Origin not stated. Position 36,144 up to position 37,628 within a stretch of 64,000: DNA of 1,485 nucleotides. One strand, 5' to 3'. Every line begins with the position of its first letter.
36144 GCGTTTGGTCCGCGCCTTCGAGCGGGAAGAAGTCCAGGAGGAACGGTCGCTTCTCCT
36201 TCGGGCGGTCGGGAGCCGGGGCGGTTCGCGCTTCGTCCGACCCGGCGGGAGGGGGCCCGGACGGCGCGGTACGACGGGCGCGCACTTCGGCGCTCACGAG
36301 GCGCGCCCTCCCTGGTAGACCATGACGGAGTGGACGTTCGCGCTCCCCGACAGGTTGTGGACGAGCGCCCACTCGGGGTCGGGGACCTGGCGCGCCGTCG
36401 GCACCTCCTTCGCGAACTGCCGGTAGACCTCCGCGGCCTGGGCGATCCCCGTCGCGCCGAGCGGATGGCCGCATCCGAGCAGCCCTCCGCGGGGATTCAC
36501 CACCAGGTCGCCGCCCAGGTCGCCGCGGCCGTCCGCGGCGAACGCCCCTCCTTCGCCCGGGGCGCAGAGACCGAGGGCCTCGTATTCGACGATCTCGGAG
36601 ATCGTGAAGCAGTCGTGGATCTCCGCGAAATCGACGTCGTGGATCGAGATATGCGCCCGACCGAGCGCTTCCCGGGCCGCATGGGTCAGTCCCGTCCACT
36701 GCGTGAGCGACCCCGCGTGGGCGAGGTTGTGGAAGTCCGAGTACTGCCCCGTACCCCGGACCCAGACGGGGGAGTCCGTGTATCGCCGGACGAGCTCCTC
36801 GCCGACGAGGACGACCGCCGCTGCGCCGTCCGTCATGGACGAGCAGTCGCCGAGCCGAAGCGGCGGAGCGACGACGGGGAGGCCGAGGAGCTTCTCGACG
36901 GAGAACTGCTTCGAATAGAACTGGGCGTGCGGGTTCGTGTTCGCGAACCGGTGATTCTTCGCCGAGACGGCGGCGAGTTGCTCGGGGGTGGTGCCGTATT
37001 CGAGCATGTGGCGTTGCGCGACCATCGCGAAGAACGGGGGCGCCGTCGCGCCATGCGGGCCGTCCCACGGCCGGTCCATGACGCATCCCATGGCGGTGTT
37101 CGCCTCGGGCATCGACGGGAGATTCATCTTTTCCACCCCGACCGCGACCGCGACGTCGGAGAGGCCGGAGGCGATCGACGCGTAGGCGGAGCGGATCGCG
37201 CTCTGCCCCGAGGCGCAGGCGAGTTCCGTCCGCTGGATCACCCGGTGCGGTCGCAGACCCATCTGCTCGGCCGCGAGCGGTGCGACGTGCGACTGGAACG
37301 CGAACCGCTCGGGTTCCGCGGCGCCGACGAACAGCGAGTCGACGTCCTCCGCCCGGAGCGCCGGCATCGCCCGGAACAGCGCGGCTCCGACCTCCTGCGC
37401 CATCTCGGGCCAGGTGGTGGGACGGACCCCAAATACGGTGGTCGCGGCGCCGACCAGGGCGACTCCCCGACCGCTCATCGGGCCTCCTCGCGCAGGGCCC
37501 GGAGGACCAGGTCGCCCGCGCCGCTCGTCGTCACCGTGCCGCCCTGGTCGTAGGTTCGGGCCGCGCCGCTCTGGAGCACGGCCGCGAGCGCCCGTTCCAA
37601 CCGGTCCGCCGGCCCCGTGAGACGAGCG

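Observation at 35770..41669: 2-oxoacid chain-elongation genes translationally coupled to a thiolase/DUF35 pair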

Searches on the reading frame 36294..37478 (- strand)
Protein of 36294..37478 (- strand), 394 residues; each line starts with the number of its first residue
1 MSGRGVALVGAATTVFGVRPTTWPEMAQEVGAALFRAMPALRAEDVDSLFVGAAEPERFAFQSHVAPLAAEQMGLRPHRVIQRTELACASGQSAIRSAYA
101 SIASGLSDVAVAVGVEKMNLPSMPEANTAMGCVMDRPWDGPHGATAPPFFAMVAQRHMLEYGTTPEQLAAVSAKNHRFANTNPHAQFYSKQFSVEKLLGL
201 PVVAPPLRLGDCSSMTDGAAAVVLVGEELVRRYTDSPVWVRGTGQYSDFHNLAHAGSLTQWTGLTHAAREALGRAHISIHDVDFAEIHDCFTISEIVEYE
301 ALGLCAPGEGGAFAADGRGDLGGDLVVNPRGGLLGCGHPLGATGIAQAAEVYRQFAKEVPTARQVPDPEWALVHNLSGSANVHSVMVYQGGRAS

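Call 6: search_protein_families(library=pfam, proteins=[window:36294-37478:-])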
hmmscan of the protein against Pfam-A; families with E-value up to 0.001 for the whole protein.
window:36294-37478:- (394 aa): 4 families
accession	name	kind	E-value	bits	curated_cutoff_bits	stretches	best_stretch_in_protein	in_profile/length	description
PF22691.2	Thiolase_C_1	-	2.9e-38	131.3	28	1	244-389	1-143/144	Thiolase C-terminal domain-like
PF00108.29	Thiolase_N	-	2.4e-20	73.4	26.4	1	6-227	1-259/260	Thiolase, N-terminal domain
PF02803.24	Thiolase_C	-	3e-09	37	27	1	263-357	23-99/123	Thiolase, C-terminal domain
PF00109.32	ketoacyl-synt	-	1.4e-05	25.3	20.8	1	74-131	162-217/252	Beta-ketoacyl synthase, N-terminal domain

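Call 7: search_protein_families(library=ncbifam, proteins=[window:36294-37478:-])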
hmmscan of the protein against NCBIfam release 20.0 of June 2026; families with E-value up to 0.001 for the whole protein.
window:36294-37478:- (394 aa): 60 families (the best 25 are shown)
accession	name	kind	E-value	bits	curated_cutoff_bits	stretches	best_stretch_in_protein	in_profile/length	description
NF004720.0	PRK06064.1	subfamily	8.3e-109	363.9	420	1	4-389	2-386/389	thiolase domain-containing protein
NF053570.1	AcCoTHIOL_METTL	equivalog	5.1e-95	318.6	600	1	4-388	2-381/385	acetyl-CoA acetyltransferase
NF009228.0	PRK12578.1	subfamily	1.5e-78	264.1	485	1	4-388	3-385/387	thiolase domain-containing protein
NF005704.0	PRK07516.1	subfamily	1.5e-74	251.3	412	1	6-385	4-382/389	thiolase domain-containing protein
NF004810.0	PRK06157.1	equivalog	4.1e-65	220.5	403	1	6-386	9-393/400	acetyl-CoA acetyltransferase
NF006102.0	PRK08256.1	subfamily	2.7e-64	217.7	436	1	85-388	79-390/394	lipid-transfer protein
NF004982.0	PRK06365.1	equivalog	2.1e-63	214.9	695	2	54-250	66-260/430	thiolase domain-containing protein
NF053628.1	BnzsclthlBbsBGT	equivalog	3.8e-57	193.9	750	1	4-379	5-371/389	benzoylsuccinyl-CoA thiolase subunit BbsB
NF004936.0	PRK06289.1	equivalog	1.6e-56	191.8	375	1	27-387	30-400/405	acetyl-CoA acetyltransferase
NF004811.0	PRK06158.1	subfamily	7.7e-56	189.7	421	1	6-382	10-372/384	acetyl-CoA acetyltransferase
NF006010.0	PRK08142.1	subfamily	8.3e-52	176.2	462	1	40-380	41-374/388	thiolase domain-containing protein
NF004721.0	PRK06065.1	equivalog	1.3e-49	169.1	455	1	5-370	11-372/393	thiolase domain-containing protein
NF004715.0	PRK06059.1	equivalog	1.1e-48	166.2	424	1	7-387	7-397/399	lipid-transfer protein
NF005892.0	PRK07855.1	subfamily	2.7e-40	138.5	469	1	62-355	57-361/390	lipid-transfer protein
NF006180.0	PRK08313.1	subfamily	8.5e-38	130.2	514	1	4-388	4-382/389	thiolase domain-containing protein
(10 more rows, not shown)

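Call 9: find_encoding_contigs(protein=window:36294-37478:-, flank=10000, max_places=10)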
Protein window:36294-37478:- (394 aa): 5 contigs read that carry it; 5 places shown.
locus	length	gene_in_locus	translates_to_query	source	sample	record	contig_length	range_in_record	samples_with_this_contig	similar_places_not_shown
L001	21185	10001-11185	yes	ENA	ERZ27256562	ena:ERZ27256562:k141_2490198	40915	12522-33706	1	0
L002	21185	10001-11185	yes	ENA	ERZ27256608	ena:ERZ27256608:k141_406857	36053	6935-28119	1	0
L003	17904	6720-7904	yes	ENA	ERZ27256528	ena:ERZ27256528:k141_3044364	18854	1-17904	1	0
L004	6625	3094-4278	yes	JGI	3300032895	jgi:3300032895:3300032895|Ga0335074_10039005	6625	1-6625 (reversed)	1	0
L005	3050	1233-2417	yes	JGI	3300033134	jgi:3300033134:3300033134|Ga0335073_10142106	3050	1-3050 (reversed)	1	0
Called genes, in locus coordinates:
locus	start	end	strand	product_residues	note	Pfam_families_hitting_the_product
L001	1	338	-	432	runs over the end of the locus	PF13393:tRNA-synt_His, PF00587:tRNA-synt_2b, PF03129:HGTP_anticodon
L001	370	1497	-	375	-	-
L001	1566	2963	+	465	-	-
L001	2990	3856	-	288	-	PF02775:TPP_enzyme_C, PF12367:PFO_beta_C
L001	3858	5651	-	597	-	PF01558:POR, PF01855:POR_N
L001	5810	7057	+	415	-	PF00682:HMGL-like, PF22617:HCS_D2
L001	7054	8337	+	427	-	PF00330:Aconitase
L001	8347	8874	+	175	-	PF00694:Aconitase_C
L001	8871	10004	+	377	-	PF00180:Iso_dh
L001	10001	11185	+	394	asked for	PF00108:Thiolase_N, PF00109:ketoacyl-synt (faint), PF02803:Thiolase_C, PF22691:Thiolase_C_1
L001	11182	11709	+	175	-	PF12172:zf-ChsH2, PF01796:OB_ChsH2_C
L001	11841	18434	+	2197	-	PF02516:STT3, PF09430:EMC7_beta-sandw (faint), PF13620:CarboxypepD_reg, PF13715:CarbopepD_reg_2 (faint), PF17210:SdrD_B (faint), PF22904:NOMO1-like_2nd (faint), PF13620:CarboxypepD_reg (weak), PF13620:CarboxypepD_reg, +1 more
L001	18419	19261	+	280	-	-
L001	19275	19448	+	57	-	PF07754:Ribosomal_aS21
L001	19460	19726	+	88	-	PF00736:EF1_GNE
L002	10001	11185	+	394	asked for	PF00108:Thiolase_N, PF00109:ketoacyl-synt (faint), PF02803:Thiolase_C, PF22691:Thiolase_C_1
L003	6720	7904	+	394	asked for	PF00108:Thiolase_N, PF00109:ketoacyl-synt (faint), PF02803:Thiolase_C, PF22691:Thiolase_C_1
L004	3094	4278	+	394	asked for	PF00108:Thiolase_N, PF00109:ketoacyl-synt (faint), PF02803:Thiolase_C, PF22691:Thiolase_C_1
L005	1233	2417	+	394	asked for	PF00108:Thiolase_N, PF00109:ketoacyl-synt (faint), PF02803:Thiolase_C, PF22691:Thiolase_C_1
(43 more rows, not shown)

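Call 17: find_homologous_proteins(query=window:36294-37478:-, max_evalue=1e-20)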
Query window:36294-37478:- (394 aa): 2221 proteins with E <= 1e-20 among 8000 candidates; the best 120 are listed.
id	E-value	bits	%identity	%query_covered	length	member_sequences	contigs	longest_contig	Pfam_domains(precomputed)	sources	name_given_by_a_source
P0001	3.9e-262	887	100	100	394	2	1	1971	PF02803.25,PF00109.33,PF00108.30,PF22691.3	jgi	-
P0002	2.0e-234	796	88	100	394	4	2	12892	PF02803.25,PF00108.30,PF22691.3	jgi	jgi:acetyl-CoA C-acetyltransferase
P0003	5.1e-234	794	88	100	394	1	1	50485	PF02803.25,PF00109.33,PF00108.30,PF22691.3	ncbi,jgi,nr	ncbi:MAG: thiolase family protein [Thermoplasmata archaeon]|jgi:acetyl-CoA C-acetyltransferase|nr:th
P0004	6.0e-233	791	88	100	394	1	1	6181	PF02803.25,PF00109.33,PF00108.30,PF22691.3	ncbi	-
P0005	6.5e-233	791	89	100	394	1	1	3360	PF02803.25,PF00108.30,PF22691.3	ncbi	-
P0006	7.6e-232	787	89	100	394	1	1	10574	PF02803.25,PF00109.33,PF00108.30,PF22691.3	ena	-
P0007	4.2e-231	785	88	100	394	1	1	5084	PF02803.25,PF00108.30,PF22691.3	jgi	jgi:acetyl-CoA C-acetyltransferase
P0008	8.4e-231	784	87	100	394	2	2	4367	PF02803.25,PF00108.30,PF22691.3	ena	-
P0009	1.5e-230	783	88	99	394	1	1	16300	PF02803.25,PF00108.30,PF22691.3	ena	-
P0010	3.0e-230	782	88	99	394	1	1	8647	PF02803.25,PF00108.30,PF22691.3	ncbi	-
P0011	4.2e-229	778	87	100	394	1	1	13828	PF02803.25,PF00108.30,PF22691.3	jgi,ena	-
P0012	1.4e-228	776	88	99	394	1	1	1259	PF02803.25,PF00108.30,PF22691.3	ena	-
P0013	1.7e-228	776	90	96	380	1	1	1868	PF02803.25,PF00108.30,PF22691.3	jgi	jgi:acetyl-CoA C-acetyltransferase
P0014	2.4e-228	776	87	100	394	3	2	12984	PF02803.25,PF00108.30,PF22691.3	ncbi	-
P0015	3.3e-228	775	86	100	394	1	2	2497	PF02803.25,PF00108.30,PF22691.3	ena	-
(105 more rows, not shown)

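Call 18: find_related_loci(query=window:36294-37478:-, collection=genome_contigs, flank=10000)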
Query window:36294-37478:- (394 aa) in genome_contigs; peptide patterns used: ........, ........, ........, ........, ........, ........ (x = any residue, [..] = any of these).
240 stretches matched a pattern; 179 encode a relative of the query (tblastn E <= 1e-3); the best 80 are kept; 80 distinct loci.
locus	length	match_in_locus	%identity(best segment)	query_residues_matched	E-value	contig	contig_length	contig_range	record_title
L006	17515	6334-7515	88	1-394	0e+0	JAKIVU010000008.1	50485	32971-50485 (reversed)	MAG: Thermoplasmata archaeon isolate AcS1-36 NODE_1234_length_50485_cov_13.478703, whole genome shotgun sequence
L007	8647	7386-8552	88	1-389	0e+0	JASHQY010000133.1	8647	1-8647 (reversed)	MAG: Thermoplasmata archaeon isolate JOPF087 JOPF_N102_contig_56631, whole genome shotgun sequence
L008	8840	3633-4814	84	1-394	0e+0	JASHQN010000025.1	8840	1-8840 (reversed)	MAG: Thermoplasmata archaeon isolate JOPF076 JOPF_N04C_contig_37539, whole genome shotgun sequence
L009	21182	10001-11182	86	1-394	0e+0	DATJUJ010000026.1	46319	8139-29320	MAG TPA_asm: Thermoplasmata archaeon isolate SMAG_U15043 k141_813853, whole genome shotgun sequence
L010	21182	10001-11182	84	1-394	0e+0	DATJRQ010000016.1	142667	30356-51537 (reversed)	MAG TPA_asm: Thermoplasmata archaeon isolate SMAG_U14971 k141_3035052, whole genome shotgun sequence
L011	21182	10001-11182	85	1-394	0e+0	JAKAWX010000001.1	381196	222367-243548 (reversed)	MAG: Thermoplasmata archaeon isolate YP4.bin89 NODE_13_length_381196_cov_4.217181, whole genome shotgun sequence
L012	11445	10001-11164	86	1-388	0e+0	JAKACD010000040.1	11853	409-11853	MAG: Thermoplasmata archaeon isolate WH2.bin83 NODE_9846_length_11853_cov_4.972966, whole genome shotgun sequence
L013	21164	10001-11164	85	4-391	0e+0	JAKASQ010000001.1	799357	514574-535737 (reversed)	MAG: Thermoplasmata archaeon isolate YP1.bin63 NODE_5_length_799357_cov_57.063534, whole genome shotgun sequence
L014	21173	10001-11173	85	1-391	0e+0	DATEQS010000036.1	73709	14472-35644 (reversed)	MAG TPA_asm: Thermoplasmata archaeon isolate SMAG_U9053 k141_893397, whole genome shotgun sequence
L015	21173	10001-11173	84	1-391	0e+0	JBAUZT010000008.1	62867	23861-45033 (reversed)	MAG: Thermoplasmata archaeon isolate MFD09265_ilm_asm_bin59 k127_133158, whole genome shotgun sequence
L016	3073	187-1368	84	1-394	0e+0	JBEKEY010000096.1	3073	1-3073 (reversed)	MAG: Thermoplasmata archaeon isolate SPRUCE 217 SPRUCE_217_96, whole genome shotgun sequence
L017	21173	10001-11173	86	1-391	0e+0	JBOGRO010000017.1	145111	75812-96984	MAG: Thermoplasmata archaeon isolate TC-S_metawrap_bin.78 k127_4326960, whole genome shotgun sequence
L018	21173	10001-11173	83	1-391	0e+0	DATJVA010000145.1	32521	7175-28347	MAG TPA_asm: Thermoplasmata archaeon isolate SMAG_U15060 k141_270087, whole genome shotgun sequence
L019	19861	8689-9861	83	1-391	0e+0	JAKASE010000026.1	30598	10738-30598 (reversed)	MAG: Thermoplasmata archaeon isolate YP1.bin27 NODE_1267_length_30598_cov_16.482820, whole genome shotgun sequence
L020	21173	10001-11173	83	1-391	0e+0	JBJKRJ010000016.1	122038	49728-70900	MAG: Thermoplasmata archaeon isolate Bin_56 S1Ck127_822955_flag_0_multi_19.9969_len_122038, whole genome shotgun sequenc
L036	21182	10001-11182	82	1-394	0e+0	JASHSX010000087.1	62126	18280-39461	MAG: Thermoplasmata archaeon isolate JOPF138 JOPF_A14C_contig_76104, whole genome shotgun sequence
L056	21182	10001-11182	81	1-394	0e+0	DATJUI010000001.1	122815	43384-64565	MAG TPA_asm: Thermoplasmata archaeon isolate SMAG_U15042 k141_3109256, whole genome shotgun sequence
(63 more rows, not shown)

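Call 28: search_protein_representatives(protein=window:36294-37478:-)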
Query: 394 residues. Proteins with E-value up to 0.001 (for the whole library): 9337; up to 1e-10: 4158; up to 1e-30: 691. The best 150 are listed.
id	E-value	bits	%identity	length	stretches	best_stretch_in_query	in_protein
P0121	3.0e-174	595.9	67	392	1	1-389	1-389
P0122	3.3e-133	460.8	87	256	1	4-242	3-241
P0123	8.5e-123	426.6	74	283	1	33-295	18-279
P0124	3.3e-100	352.2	69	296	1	164-392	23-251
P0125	4.0e-98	345.3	43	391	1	4-388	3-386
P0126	1.4e-94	333.7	87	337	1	1-178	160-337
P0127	4.1e-91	322.3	43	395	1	5-391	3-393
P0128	3.4e-87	309.4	44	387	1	9-388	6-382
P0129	5.9e-84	298.7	42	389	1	6-389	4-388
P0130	1.3e-82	294.3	43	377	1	6-389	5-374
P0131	7.4e-81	288.5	41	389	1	5-391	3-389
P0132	4.6e-80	285.9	40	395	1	1-388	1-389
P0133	4.6e-78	279.3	49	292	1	5-293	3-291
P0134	7.3e-74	265.5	40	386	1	4-390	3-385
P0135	4.2e-73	263.0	40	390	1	7-387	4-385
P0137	4.4e-71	256.3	41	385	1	4-385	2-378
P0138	1.4e-67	244.8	41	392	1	6-393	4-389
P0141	2.5e-65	237.4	35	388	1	4-386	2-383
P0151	3.3e-61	223.8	37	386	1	30-387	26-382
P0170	1.1e-57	212.2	38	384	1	32-382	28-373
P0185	3.2e-56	207.4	38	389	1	4-380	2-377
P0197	3.9e-54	200.5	33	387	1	4-381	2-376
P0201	2.4e-53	198.0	36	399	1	39-382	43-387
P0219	3.3e-51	190.9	37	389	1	15-380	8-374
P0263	1.0e-46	176.1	32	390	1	5-387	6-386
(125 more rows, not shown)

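Call 29: list_cluster_members(proteins=[P0121, P0125, P0127, P0128, P0129, P0130, P0131, P0132, P0134, P0135])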
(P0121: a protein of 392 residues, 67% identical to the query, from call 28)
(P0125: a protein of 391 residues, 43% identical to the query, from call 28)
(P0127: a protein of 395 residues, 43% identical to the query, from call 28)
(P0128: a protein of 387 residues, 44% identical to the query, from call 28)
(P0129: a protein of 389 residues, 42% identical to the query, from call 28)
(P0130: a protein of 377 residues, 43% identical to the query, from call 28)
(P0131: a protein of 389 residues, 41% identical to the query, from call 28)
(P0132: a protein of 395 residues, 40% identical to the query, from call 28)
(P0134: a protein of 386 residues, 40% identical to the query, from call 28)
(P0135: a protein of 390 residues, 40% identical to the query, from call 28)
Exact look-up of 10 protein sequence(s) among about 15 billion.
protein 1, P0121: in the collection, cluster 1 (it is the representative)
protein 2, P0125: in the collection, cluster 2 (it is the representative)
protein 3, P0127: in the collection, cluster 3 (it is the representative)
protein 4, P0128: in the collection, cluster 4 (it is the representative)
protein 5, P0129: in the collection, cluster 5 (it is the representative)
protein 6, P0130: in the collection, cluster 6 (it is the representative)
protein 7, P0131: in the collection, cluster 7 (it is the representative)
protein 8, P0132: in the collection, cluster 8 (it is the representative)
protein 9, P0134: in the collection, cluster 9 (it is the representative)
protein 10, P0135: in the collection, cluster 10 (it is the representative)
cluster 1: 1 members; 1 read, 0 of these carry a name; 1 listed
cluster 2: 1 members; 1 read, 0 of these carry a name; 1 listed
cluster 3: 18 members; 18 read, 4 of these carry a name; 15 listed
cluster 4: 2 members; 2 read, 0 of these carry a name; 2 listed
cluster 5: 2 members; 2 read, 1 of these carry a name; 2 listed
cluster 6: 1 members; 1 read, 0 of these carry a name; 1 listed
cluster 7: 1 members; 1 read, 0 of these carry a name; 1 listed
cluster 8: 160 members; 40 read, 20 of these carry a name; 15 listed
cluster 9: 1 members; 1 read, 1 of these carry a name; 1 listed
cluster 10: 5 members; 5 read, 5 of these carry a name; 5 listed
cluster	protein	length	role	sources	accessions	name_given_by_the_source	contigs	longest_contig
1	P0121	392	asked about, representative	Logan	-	-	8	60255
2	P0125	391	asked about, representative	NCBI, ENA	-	-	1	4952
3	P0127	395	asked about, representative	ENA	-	-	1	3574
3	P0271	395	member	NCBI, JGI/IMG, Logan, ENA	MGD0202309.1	MAG: thiolase family protein [Candidatus Bathyarchaeia archaeon] | acetyl-CoA C-acetyltransferase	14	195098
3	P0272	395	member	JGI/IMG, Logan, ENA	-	acetyl-CoA C-acetyltransferase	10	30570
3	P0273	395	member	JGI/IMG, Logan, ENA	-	acetyl-CoA C-acetyltransferase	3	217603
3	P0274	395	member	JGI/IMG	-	acetyl-CoA C-acetyltransferase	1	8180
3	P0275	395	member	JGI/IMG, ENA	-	-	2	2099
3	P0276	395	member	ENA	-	-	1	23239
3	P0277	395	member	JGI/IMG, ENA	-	-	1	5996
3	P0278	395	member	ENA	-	-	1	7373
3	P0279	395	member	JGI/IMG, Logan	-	-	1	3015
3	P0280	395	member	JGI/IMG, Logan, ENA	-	-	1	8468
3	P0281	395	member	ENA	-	-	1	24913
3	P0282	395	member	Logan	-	-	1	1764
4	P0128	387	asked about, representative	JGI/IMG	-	-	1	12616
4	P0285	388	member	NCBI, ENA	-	-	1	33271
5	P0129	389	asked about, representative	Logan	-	-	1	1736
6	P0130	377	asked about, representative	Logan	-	-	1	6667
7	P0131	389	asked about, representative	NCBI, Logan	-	-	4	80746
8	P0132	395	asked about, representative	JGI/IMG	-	acetyl-CoA C-acetyltransferase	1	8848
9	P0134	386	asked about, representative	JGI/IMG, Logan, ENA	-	acetyl-CoA C-acetyltransferase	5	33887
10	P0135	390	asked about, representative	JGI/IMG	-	acetyl-CoA C-acetyltransferase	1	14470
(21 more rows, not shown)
